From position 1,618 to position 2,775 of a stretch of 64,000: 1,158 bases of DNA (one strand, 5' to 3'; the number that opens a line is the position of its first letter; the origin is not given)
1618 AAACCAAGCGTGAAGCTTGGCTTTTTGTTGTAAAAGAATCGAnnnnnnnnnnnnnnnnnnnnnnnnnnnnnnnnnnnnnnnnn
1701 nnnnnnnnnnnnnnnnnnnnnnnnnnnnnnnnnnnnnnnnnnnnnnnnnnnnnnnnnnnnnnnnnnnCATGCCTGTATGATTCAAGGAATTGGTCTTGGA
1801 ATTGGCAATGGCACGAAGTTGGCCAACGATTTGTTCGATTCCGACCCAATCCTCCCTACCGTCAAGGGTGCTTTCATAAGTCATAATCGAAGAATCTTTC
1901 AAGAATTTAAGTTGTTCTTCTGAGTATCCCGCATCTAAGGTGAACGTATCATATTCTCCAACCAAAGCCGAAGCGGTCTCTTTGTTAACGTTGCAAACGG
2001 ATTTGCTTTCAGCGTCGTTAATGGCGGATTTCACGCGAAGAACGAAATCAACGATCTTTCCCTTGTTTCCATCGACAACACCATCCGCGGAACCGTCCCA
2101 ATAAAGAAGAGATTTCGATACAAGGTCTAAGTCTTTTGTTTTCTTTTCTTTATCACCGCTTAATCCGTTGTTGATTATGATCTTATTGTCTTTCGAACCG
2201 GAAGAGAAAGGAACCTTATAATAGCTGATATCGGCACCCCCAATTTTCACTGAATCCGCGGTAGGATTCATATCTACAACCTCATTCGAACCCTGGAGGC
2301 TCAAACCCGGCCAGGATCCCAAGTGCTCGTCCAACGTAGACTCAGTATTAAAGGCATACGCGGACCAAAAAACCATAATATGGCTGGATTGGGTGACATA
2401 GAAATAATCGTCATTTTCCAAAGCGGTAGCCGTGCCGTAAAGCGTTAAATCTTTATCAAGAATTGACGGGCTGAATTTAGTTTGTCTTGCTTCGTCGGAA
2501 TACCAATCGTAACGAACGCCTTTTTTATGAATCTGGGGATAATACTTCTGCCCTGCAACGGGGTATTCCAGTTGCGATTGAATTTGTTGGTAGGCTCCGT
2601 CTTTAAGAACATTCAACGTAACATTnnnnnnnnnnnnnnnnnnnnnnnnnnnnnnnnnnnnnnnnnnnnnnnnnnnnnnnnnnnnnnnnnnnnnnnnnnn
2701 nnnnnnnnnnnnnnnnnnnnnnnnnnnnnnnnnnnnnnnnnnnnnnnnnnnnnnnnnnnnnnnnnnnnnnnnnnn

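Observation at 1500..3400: Lower-GC island encoding a non-catalytic dual starch-binding-module surface protein next to glgB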

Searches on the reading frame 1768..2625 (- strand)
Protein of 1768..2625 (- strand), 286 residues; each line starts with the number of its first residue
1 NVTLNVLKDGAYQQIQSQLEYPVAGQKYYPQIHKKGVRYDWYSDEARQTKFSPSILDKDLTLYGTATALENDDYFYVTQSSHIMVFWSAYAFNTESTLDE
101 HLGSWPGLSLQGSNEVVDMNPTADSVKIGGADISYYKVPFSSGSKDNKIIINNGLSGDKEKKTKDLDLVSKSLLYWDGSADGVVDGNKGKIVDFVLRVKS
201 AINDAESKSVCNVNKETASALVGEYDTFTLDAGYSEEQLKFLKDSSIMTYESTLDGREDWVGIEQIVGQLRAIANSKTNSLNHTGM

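Call 12: find_homologous_proteins(query=window:1768-2625:-, max_evalue=0.01)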
Query window:1768-2625:- (286 aa): 2 proteins with E <= 0.01 among 1209 candidates.
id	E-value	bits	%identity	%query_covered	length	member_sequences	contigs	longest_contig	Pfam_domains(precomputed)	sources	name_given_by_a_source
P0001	1.8e-185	633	100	100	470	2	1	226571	-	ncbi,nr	ncbi:MAG: LPXTG cell wall anchor domain-containing protein [Candidatus Enteromonas sp.]|nr:LPXTG cel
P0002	4.3e-76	274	49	98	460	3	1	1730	-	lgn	-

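Call 17: search_protein_representatives(protein=window:1768-2625:-)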
Query: 286 residues. Proteins with E-value up to 0.001 (for the whole library): 49; up to 1e-10: 9; up to 1e-30: 4. The best 49 are listed.
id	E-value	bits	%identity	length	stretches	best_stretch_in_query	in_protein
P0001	5.6e-186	632.7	100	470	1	1-286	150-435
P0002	1.4e-76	274.0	51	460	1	4-282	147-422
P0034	2.4e-34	135.4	39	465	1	40-285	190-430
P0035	4.8e-32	127.9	33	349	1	40-285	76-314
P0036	5.5e-15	71.9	32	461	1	9-229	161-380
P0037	6.6e-12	61.8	31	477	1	30-275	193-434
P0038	1.7e-11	60.5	32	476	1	39-274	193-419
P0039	5.9e-11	58.7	30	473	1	31-227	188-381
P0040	9.3e-11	58.1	30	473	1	20-276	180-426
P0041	8.2e-10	55.0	24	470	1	18-231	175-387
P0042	9.8e-10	54.7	27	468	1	31-276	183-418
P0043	1.2e-09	54.4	27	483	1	32-259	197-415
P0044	2.8e-09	53.2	29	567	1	62-285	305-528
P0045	3.4e-09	53.0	26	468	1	32-276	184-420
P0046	1.1e-08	51.3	33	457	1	17-277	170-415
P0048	2.2e-08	50.3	31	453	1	28-276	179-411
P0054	9.7e-07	44.9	29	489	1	100-276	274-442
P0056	1.5e-06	44.2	26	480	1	2-277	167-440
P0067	3.7e-05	39.7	25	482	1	31-258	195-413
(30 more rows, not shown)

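Call 22: search_protein_families(library=pfam, proteins=[P0034, P0036, P0038, P0042, P0044, P0046, P0048, P0054, P0067], max_evalue=0.1)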
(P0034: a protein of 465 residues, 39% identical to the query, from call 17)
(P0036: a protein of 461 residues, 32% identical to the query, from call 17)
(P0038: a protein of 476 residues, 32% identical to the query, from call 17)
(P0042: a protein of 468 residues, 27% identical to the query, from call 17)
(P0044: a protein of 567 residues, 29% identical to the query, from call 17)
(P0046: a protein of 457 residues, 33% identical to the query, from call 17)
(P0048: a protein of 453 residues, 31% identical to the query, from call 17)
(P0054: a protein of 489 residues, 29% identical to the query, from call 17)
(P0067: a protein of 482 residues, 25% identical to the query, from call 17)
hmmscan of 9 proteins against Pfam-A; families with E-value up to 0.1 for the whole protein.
P0034 (465 aa): 2 families
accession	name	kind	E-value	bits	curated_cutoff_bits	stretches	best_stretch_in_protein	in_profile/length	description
PF16738.10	CBM26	-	0.00071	20.1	28.1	1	238-309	13-69/70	Starch-binding module 26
PF21640.2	LytM_N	-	0.094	13.3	27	0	72-113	33-73/88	LytM, N-terminal domain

P0036 (461 aa): 3 families
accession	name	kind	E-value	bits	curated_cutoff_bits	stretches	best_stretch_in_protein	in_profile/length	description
PF09479.16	Flg_new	-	3e-06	27.7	27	1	172-219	14-65/65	Listeria-Bacteroides repeat domain (List_Bact_rpt)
PF21314.2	TM_ErbB1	-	0.00026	21.1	27.1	1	437-460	5-28/36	Epidermal growth factor receptor transmembrane-juxtamembrane segment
PF02922.24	CBM_48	-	0.0031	18.2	22.4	1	41-73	22-55/83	Carbohydrate-binding module 48 (Isoamylase N-terminal domain)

P0038 (476 aa): 1 family
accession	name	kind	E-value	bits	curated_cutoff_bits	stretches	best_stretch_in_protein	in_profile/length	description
PF09479.16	Flg_new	-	5.5e-07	30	27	1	171-220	13-65/65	Listeria-Bacteroides repeat domain (List_Bact_rpt)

P0042 (468 aa): 1 family
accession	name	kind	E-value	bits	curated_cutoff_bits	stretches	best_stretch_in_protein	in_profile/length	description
PF09479.16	Flg_new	-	4e-08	33.7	27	1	169-216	13-63/65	Listeria-Bacteroides repeat domain (List_Bact_rpt)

P0044 (567 aa): 2 families
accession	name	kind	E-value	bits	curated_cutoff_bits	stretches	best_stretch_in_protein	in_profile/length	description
PF09479.16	Flg_new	-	2.2e-10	40.9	27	2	183-227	17-65/65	Listeria-Bacteroides repeat domain (List_Bact_rpt)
PF23509.1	MSMEG_3727_PQQ-assoc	-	0.044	13.6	27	1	405-445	103-143/152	MSMEG_3727, PQQ-associated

P0046 (457 aa): 2 families
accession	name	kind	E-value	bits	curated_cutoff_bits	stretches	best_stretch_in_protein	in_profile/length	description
PF09479.16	Flg_new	-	2.8e-09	37.4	27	1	168-220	10-65/65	Listeria-Bacteroides repeat domain (List_Bact_rpt)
PF16738.10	CBM26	-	1.3e-06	28.9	28.1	1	230-307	1-69/70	Starch-binding module 26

P0048 (453 aa): 3 families
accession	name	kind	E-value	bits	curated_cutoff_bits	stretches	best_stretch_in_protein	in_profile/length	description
PF09479.16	Flg_new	-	3.8e-09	37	27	1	180-218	24-65/65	Listeria-Bacteroides repeat domain (List_Bact_rpt)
PF16738.10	CBM26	-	2.5e-07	31.2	28.1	1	228-301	1-66/70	Starch-binding module 26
PF18220.6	BspA_v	-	0.049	13.9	25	0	277-317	82-122/150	Adhesin BspA variable domain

P0054 (489 aa): 0 families

P0067 (482 aa): 1 family
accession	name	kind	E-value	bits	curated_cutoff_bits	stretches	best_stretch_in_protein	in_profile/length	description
PF09479.16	Flg_new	-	4.3e-08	33.6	27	1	178-230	11-65/65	Listeria-Bacteroides repeat domain (List_Bact_rpt)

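Call 35: find_encoding_contigs(protein=P0034, flank=8000, max_places=4)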
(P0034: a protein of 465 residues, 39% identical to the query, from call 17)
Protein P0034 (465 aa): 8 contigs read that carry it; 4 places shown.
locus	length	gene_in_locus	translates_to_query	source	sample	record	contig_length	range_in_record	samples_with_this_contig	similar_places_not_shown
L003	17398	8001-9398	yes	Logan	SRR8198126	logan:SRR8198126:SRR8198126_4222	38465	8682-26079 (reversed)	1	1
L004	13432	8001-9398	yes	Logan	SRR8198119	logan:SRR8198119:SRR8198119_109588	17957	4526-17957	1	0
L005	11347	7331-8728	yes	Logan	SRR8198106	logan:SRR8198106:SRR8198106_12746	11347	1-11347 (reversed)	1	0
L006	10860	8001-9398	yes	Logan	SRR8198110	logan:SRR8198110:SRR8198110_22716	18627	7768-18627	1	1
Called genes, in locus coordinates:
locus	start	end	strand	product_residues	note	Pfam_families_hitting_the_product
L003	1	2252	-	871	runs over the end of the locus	PF02739:5_3_exonuc_N, PF01367:5_3_exonuc, PF22619:DNA_polI_exo1, PF00476:DNA_pol_A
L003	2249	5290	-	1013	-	PF02811:PHP (weak), PF07733:DNA_pol3_alpha, PF17657:DNA_pol3_finger, PF14579:HHH_6, PF01336:tRNA_anti-codon (weak)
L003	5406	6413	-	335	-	PF01368:DHH, PF02272:DHHA1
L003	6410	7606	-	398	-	PF00871:Acetate_kinase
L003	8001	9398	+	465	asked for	-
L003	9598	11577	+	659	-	PF02922:CBM_48, PF00128:Alpha-amylase, PF02806:Alpha-amylase_C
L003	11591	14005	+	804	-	PF00343:Phosphorylase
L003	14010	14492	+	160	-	-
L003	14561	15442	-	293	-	PF01116:F_bP_aldolase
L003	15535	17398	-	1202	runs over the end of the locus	PF26918:Ig_Eae (faint), PF00082:Peptidase_S8, PF02368:Big_2, PF26182:Ig_NUP210_5th (faint), PF02368:Big_2 (weak)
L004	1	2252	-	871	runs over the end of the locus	PF02739:5_3_exonuc_N, PF01367:5_3_exonuc, PF22619:DNA_polI_exo1, PF00476:DNA_pol_A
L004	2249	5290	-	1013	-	PF02811:PHP (weak), PF07733:DNA_pol3_alpha, PF17657:DNA_pol3_finger, PF14579:HHH_6, PF01336:tRNA_anti-codon (weak)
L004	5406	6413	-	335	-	PF01368:DHH, PF02272:DHHA1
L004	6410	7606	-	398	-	PF00871:Acetate_kinase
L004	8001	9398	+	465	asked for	-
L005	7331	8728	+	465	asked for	-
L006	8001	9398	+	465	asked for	-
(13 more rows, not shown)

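Call 49: find_encoding_contigs(protein=P0046, flank=8000, max_places=2)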
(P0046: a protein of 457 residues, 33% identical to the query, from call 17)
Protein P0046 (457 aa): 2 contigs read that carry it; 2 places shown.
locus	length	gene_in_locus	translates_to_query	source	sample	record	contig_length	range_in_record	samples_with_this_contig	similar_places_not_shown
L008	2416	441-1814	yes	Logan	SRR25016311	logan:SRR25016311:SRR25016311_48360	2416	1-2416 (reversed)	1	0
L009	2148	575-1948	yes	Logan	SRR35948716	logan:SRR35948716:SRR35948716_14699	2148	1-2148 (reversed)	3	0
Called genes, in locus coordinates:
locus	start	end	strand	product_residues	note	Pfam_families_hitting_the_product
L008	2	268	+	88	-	?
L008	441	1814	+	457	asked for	PF09479:Flg_new, PF16738:CBM26 (weak)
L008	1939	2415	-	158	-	?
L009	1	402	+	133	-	?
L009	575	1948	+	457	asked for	PF09479:Flg_new, PF16738:CBM26 (weak)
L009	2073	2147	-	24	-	?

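Call 50: find_encoding_contigs(protein=P0036, flank=8000, max_places=2)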
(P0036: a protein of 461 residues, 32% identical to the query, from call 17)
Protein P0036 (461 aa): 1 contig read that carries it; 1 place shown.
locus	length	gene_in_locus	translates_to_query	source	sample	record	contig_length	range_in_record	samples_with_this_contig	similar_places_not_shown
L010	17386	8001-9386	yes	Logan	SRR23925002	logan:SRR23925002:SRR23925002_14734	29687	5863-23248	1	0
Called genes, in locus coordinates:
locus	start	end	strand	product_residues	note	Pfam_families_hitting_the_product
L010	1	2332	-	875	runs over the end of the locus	PF02739:5_3_exonuc_N, PF01367:5_3_exonuc, PF22619:DNA_polI_exo1, PF00476:DNA_pol_A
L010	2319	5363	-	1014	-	PF02811:PHP (weak), PF07733:DNA_pol3_alpha, PF17657:DNA_pol3_finger, PF14579:HHH_6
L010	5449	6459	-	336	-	PF01368:DHH, PF02272:DHHA1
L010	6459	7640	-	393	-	PF00871:Acetate_kinase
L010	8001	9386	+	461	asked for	-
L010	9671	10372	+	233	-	-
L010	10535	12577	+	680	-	-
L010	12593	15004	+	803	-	PF00343:Phosphorylase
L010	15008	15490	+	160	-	-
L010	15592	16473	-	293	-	PF01116:F_bP_aldolase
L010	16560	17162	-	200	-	-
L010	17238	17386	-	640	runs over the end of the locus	PF00664:ABC_membrane, PF00005:ABC_tran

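Call 51: find_encoding_contigs(protein=P0038, flank=8000, max_places=2)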
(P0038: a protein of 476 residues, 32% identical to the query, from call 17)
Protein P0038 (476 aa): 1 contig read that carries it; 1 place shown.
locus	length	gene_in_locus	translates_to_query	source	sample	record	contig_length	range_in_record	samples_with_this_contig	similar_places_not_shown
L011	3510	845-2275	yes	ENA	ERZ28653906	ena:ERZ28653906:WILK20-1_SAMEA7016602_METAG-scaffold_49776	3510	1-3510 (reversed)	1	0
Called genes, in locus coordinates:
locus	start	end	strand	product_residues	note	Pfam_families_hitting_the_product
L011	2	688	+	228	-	?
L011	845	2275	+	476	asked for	PF09479:Flg_new (weak)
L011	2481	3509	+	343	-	?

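Call 59: search_protein_families(library=ncbifam, proteins=[P0034, P0046], max_evalue=0.1)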
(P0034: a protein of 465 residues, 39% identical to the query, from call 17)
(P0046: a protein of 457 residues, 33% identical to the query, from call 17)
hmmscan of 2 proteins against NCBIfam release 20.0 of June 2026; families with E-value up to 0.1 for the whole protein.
P0034 (465 aa): 1 family
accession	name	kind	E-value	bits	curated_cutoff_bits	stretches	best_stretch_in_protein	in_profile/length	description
TIGR01167.1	LPXTG_anchor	domain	0.021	15.5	15.9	1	434-463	7-33/34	LPXTG cell wall anchor domain-containing protein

P0046 (457 aa): 1 family
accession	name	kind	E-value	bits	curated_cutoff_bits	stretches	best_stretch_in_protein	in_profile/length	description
TIGR02543.1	List_Bact_rpt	repeat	0.0013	19.1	20.95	1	188-223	3-42/44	TIGR02543 family repeat protein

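Call 76: list_cluster_members(proteins=[P0034, P0036, P0038, P0040, P0042, P0044, P0048, P0054, P0067, P0056])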
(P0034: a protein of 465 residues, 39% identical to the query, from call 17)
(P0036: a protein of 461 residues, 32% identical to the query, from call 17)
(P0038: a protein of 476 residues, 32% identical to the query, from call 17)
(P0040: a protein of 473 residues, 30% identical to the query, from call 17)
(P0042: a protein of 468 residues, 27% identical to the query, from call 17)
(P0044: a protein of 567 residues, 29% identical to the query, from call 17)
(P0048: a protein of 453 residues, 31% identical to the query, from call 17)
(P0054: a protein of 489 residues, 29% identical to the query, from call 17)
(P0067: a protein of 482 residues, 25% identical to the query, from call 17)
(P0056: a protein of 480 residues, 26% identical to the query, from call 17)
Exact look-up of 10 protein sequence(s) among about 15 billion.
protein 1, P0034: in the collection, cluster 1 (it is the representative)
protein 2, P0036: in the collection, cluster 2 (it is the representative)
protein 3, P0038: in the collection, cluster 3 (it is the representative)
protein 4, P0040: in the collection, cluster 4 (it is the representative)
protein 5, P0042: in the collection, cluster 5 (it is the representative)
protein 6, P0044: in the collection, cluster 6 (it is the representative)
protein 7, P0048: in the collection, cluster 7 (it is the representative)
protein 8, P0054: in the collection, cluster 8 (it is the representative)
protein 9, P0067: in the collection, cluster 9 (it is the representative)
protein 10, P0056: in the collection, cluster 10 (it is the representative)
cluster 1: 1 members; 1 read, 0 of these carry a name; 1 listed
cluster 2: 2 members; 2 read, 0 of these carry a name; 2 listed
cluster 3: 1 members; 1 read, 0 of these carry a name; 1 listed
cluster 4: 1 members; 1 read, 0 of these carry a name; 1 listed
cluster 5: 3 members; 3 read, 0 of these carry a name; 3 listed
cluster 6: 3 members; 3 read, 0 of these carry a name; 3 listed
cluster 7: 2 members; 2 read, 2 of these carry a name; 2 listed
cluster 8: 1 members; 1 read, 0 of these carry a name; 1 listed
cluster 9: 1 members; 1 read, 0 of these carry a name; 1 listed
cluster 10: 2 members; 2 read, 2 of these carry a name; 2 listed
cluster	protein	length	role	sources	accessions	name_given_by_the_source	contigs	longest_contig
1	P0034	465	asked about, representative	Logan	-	-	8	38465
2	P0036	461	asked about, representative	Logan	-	-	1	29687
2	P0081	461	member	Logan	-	-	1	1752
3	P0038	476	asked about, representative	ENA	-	-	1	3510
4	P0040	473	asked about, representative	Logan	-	-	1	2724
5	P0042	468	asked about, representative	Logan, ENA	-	-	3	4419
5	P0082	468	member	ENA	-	-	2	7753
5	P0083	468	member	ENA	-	-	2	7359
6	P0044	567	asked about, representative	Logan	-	-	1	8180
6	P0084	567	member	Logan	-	-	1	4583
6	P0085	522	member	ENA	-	-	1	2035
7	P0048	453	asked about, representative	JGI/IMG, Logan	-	uncharacterized repeat protein (TIGR02543 family)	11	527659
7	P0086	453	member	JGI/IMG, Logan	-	uncharacterized repeat protein (TIGR02543 family)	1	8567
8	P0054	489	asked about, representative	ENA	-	-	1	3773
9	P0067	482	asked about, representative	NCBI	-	-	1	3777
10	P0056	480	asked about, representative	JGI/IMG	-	hypothetical protein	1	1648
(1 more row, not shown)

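Call 77: find_encoding_contigs(protein=P0048, flank=10000, max_places=2)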
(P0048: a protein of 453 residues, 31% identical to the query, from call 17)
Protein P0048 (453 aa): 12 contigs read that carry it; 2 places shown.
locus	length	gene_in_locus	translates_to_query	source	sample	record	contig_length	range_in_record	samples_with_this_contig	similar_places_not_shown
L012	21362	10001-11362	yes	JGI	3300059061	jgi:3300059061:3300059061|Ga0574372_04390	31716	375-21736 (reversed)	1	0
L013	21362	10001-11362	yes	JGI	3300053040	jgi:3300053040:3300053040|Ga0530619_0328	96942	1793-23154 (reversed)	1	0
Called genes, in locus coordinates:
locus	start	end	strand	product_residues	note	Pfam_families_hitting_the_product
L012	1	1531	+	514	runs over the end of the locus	PF00128:Alpha-amylase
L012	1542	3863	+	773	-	PF03714:PUD (faint), PF00128:Alpha-amylase (faint), PF02922:CBM_48 (weak)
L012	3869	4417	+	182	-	-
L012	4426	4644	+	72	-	-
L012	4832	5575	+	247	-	-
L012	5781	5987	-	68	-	-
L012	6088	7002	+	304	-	PF09479:Flg_new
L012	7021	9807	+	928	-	PF09479:Flg_new, PF00128:Alpha-amylase, PF14701:hDGE_amylase (faint), PF00128:Alpha-amylase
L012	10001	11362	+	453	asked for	PF09479:Flg_new, PF16738:CBM26 (weak)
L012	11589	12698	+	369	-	-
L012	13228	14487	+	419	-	PF09479:Flg_new, PF16738:CBM26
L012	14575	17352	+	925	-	PF16738:CBM26, PF00128:Alpha-amylase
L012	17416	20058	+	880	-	PF16738:CBM26, PF00128:Alpha-amylase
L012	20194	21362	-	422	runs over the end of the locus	PF01610:DDE_Tnp_ISL3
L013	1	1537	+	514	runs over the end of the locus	PF00128:Alpha-amylase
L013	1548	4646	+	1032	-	PF00128:Alpha-amylase (faint), PF02922:CBM_48 (weak)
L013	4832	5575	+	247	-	-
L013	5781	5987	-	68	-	-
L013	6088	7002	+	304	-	PF09479:Flg_new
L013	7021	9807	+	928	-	PF09479:Flg_new, PF00128:Alpha-amylase, PF14701:hDGE_amylase (faint), PF00128:Alpha-amylase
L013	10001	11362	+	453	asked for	PF09479:Flg_new, PF16738:CBM26 (weak)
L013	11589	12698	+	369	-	-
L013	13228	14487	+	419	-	PF09479:Flg_new, PF16738:CBM26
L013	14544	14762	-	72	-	-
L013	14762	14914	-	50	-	-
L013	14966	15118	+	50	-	-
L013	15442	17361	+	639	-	PF00128:Alpha-amylase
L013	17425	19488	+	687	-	PF16738:CBM26, PF00128:Alpha-amylase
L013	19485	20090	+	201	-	-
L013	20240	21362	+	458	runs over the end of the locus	PF16411:SusF_SusE (weak), PF09479:Flg_new, PF16738:CBM26 (weak)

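Call 78: find_encoding_contigs(protein=P0042, flank=8000, max_places=2)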
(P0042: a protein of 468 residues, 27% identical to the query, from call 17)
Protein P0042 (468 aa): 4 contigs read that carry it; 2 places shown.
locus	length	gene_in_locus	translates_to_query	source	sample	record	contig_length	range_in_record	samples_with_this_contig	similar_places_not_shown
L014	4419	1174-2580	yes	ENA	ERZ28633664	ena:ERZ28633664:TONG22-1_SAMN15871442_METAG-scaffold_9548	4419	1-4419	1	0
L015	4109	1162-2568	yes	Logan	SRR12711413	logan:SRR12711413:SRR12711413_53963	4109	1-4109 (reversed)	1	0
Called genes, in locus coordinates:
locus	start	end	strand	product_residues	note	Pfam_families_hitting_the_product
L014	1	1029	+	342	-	?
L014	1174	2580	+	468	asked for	PF09479:Flg_new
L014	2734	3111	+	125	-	-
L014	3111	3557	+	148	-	PF01957:NfeD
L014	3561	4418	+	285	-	PF01145:Band_7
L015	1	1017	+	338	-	?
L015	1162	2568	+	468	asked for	PF09479:Flg_new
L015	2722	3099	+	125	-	-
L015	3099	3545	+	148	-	PF01957:NfeD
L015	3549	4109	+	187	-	?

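Call 79: find_encoding_contigs(protein=P0044, flank=8000, max_places=2)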
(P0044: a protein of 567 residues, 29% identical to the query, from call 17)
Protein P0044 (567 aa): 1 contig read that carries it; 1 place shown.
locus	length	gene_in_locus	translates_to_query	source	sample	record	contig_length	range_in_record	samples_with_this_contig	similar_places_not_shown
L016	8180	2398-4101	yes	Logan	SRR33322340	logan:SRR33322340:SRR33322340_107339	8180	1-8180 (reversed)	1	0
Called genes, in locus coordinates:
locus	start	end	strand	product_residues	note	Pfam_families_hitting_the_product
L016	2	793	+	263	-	?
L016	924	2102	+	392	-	-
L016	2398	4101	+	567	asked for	PF09479:Flg_new (weak)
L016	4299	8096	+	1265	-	PF00990:GGDEF, PF00563:EAL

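Call 95: find_encoding_contigs(protein=P0035, flank=6000, max_places=2)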
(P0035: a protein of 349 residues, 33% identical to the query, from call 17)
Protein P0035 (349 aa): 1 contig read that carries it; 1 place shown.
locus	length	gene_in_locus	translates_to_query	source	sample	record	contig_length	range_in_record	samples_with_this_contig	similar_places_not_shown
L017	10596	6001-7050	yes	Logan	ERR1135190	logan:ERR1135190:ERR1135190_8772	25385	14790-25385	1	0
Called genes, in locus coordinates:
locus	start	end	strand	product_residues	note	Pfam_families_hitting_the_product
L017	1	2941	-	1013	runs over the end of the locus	PF02811:PHP (faint), PF07733:DNA_pol3_alpha, PF17657:DNA_pol3_finger, PF14579:HHH_6, PF01336:tRNA_anti-codon (weak)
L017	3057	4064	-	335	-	PF01368:DHH, PF02272:DHHA1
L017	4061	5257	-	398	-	PF00871:Acetate_kinase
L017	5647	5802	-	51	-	-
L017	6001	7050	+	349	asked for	PF09479:Flg_new (weak)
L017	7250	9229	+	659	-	PF02922:CBM_48, PF00128:Alpha-amylase, PF02806:Alpha-amylase_C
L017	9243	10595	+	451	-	?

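Call 96: find_encoding_contigs(protein=P0037, flank=6000, max_places=2)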
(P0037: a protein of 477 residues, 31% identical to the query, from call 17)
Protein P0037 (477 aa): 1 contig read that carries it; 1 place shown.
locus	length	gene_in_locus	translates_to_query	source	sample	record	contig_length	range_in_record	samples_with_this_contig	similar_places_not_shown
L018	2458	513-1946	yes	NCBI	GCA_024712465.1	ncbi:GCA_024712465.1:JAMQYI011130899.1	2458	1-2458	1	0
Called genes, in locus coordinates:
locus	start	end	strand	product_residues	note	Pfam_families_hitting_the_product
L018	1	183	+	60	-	?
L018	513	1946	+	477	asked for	PF09479:Flg_new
